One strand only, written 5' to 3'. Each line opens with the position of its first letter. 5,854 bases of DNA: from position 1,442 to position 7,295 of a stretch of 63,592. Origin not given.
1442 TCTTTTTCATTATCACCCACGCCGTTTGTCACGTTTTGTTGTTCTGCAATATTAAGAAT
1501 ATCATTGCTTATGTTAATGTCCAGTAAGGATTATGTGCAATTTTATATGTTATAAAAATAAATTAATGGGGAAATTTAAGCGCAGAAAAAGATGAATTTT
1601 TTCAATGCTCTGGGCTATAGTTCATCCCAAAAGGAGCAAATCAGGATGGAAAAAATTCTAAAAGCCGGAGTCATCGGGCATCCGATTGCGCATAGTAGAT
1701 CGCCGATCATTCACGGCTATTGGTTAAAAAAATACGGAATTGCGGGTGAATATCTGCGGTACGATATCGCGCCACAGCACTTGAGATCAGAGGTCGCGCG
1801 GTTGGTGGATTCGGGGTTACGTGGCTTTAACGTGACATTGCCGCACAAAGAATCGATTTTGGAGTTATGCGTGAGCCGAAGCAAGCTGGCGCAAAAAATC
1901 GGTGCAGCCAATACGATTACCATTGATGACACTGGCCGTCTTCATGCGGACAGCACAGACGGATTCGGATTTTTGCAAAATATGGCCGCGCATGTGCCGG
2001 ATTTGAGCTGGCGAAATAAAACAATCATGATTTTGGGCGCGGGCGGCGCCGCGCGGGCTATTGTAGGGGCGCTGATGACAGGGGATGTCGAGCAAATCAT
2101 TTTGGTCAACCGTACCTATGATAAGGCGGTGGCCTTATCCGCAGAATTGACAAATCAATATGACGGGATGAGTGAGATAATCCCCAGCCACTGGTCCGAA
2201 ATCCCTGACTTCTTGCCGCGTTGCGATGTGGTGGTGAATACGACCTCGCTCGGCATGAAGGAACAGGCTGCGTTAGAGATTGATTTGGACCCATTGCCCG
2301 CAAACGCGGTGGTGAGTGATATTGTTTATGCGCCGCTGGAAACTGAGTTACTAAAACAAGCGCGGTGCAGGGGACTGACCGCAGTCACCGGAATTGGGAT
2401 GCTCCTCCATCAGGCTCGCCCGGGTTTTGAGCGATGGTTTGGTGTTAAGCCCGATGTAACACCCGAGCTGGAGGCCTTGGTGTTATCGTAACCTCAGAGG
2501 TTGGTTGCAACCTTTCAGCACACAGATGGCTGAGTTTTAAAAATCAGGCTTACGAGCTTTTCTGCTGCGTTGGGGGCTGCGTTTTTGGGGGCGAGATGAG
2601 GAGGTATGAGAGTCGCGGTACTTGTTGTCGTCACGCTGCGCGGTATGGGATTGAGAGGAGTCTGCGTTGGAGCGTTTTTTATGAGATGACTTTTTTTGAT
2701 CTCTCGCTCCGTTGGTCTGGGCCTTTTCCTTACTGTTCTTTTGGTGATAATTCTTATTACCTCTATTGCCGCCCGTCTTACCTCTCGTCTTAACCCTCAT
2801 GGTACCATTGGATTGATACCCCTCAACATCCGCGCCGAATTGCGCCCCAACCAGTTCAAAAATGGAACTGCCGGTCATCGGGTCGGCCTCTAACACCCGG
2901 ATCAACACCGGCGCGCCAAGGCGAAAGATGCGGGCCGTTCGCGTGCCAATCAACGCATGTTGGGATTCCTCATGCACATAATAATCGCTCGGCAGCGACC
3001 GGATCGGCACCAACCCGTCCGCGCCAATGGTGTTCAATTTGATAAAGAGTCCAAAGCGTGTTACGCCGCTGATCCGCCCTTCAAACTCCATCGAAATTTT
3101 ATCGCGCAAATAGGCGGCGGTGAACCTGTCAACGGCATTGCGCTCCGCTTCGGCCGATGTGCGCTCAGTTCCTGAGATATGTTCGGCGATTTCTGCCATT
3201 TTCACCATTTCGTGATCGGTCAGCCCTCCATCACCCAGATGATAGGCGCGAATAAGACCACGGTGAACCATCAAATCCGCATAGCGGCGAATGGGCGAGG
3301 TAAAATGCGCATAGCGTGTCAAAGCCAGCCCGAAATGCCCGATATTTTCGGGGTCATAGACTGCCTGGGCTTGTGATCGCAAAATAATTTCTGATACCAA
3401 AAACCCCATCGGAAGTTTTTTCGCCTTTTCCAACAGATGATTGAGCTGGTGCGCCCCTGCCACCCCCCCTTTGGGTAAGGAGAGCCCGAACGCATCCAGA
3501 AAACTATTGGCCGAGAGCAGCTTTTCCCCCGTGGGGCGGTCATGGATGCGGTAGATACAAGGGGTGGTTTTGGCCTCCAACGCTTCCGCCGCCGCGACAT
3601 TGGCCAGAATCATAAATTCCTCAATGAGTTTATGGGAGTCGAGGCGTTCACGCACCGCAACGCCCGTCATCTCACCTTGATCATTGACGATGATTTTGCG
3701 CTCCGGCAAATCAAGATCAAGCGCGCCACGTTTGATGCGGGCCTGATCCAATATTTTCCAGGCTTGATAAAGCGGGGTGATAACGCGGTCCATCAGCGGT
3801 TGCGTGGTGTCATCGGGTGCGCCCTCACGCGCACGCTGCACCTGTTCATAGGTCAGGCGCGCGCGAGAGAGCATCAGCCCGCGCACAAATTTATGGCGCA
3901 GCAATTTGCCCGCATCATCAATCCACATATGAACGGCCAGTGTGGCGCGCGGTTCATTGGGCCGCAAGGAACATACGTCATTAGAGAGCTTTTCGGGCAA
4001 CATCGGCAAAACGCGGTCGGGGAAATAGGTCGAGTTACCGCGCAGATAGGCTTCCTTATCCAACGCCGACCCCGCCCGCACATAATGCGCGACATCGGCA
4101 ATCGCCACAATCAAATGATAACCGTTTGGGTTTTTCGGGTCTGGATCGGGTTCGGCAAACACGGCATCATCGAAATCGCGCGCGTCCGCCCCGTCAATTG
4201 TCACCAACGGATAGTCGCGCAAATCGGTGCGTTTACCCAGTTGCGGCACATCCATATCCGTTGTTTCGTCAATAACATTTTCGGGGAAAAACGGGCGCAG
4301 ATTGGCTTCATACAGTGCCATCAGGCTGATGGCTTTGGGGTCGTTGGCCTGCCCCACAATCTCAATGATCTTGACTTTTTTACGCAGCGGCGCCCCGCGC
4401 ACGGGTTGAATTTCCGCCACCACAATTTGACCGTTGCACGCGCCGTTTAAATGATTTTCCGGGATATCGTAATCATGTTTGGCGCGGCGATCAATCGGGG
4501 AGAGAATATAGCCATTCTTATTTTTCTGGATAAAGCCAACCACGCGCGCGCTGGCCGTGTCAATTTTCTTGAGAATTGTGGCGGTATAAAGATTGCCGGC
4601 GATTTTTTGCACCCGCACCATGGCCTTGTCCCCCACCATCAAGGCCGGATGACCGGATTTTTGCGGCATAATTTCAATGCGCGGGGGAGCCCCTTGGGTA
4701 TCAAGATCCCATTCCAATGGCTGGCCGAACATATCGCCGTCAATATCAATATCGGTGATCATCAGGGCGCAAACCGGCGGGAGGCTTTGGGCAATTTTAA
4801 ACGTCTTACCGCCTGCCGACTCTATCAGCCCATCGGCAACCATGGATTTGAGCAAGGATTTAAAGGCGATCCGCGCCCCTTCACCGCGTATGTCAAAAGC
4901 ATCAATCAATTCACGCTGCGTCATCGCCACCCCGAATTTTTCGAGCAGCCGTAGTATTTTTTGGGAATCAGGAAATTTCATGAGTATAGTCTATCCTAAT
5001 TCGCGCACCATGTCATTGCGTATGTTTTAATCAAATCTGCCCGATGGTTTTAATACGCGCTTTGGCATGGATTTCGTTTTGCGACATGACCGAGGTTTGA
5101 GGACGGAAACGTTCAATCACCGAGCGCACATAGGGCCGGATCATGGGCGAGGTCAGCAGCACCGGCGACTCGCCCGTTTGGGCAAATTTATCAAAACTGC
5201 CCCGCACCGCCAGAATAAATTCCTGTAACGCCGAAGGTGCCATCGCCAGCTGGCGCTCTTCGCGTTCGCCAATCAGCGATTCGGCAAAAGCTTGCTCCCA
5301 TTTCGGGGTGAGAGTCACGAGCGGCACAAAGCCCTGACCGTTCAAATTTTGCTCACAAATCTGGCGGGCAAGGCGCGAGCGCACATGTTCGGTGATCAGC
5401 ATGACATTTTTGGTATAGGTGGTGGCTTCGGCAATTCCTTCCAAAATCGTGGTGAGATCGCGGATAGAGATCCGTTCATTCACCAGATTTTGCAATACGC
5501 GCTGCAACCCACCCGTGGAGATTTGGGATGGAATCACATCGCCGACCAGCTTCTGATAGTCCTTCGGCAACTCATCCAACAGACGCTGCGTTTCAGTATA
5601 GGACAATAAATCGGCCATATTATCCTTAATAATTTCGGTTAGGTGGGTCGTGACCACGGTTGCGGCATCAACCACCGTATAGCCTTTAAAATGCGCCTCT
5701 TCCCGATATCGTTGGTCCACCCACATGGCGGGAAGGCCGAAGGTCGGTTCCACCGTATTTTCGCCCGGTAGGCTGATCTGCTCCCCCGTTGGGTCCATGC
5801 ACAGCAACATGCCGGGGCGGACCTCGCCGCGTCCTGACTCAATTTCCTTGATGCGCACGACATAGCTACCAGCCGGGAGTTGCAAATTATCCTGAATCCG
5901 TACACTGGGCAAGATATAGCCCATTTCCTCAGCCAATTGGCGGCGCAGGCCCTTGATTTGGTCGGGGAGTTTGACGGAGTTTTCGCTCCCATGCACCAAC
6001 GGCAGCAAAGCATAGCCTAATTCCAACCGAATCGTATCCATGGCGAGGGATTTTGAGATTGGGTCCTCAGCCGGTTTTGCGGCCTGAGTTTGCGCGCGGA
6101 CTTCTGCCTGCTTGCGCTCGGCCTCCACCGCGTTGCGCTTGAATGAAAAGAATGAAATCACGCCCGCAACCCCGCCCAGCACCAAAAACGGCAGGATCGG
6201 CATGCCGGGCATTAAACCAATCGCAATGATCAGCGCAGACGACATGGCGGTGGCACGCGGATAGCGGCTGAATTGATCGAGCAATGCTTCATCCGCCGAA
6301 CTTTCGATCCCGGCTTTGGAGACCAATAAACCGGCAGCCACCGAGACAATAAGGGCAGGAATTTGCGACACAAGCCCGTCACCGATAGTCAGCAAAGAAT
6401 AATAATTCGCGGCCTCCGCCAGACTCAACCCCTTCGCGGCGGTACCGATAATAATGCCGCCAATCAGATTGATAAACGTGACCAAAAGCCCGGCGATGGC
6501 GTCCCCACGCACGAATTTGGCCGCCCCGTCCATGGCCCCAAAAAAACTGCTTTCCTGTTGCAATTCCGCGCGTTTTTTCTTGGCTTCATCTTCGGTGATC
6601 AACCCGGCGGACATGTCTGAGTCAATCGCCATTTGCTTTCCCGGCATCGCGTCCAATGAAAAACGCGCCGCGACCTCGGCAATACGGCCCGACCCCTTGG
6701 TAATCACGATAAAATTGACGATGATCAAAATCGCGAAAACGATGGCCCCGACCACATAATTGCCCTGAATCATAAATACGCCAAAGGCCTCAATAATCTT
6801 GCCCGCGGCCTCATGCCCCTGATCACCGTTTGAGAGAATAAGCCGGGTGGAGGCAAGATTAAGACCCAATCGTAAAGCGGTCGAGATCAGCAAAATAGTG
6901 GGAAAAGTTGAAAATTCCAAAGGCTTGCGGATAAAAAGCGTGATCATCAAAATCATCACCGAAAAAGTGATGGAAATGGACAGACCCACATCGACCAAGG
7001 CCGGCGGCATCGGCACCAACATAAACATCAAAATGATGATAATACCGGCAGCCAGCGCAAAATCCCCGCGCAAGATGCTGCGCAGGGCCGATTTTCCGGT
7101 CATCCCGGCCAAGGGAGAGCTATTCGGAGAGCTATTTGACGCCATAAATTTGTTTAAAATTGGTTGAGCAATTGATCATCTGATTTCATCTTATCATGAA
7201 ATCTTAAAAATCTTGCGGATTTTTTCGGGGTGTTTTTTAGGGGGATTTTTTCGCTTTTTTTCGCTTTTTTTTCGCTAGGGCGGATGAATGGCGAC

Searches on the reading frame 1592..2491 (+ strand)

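Call 27: search_protein_families(library=pfam, proteins=[window:1592-2491:+], max_evalue=0.00001)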
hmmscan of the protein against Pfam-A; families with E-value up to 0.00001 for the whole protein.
window:1592-2491:+ (299 aa): 3 families
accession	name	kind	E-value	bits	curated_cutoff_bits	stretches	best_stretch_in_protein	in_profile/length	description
PF08501.16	Shikimate_dh_N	-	7.4e-25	87.4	27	1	27-109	1-83/83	Shikimate dehydrogenase substrate binding domain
PF01488.26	Shikimate_DH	-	2.7e-10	40.9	24.3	1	139-219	9-84/138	Shikimate / quinate 5-dehydrogenase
PF18317.6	SDH_C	-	1.9e-07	31.1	25.8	1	267-290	1-24/31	Shikimate 5'-dehydrogenase C-terminal domain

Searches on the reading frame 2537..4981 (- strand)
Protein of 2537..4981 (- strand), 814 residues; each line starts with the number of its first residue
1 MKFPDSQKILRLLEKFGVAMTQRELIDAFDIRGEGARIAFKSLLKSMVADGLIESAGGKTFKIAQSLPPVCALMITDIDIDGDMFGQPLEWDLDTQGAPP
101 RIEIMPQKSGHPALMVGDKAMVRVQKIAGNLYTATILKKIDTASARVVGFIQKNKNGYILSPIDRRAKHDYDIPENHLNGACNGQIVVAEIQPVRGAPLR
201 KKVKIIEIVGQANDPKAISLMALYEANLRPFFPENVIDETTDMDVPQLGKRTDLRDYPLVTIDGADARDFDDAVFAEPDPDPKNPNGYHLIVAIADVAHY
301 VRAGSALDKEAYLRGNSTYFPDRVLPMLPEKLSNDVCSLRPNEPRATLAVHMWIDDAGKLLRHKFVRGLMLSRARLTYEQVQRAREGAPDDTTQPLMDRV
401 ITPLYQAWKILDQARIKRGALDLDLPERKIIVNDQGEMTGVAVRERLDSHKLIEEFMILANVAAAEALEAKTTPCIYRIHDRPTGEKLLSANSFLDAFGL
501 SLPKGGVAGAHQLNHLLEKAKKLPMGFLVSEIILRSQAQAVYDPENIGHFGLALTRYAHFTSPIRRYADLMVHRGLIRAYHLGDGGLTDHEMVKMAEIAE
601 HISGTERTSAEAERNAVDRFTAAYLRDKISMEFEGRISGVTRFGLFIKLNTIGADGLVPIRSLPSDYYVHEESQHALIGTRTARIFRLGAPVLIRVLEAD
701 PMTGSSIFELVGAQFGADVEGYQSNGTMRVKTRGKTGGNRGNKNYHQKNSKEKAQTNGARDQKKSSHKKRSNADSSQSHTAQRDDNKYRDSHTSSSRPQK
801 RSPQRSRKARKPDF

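Call 27: search_protein_families(library=pfam, proteins=[window:2537-4981:-], max_evalue=0.00001)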
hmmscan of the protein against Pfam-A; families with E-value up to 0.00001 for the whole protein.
window:2537-4981:- (814 aa): 3 families
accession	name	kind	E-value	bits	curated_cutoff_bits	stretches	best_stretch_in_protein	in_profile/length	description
PF00773.25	RNB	-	1.4e-102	343.8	29.3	1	251-578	1-322/326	RNB domain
PF17876.7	CSD2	-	1.2e-11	45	26.2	1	161-233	3-74/74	Cold shock domain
PF00575.29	S1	-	8.8e-06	26.5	22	0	631-674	6-47/74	S1 RNA binding domain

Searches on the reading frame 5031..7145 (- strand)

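Call 27: search_protein_families(library=pfam, proteins=[window:5031-7145:-], max_evalue=0.00001)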
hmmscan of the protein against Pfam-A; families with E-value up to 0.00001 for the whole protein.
window:5031-7145:- (704 aa): 1 family
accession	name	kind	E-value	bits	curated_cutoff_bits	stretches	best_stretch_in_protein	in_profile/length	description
PF00771.25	FHIPEP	-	8.1e-257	854.4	29.1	1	38-695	1-655/657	FHIPEP family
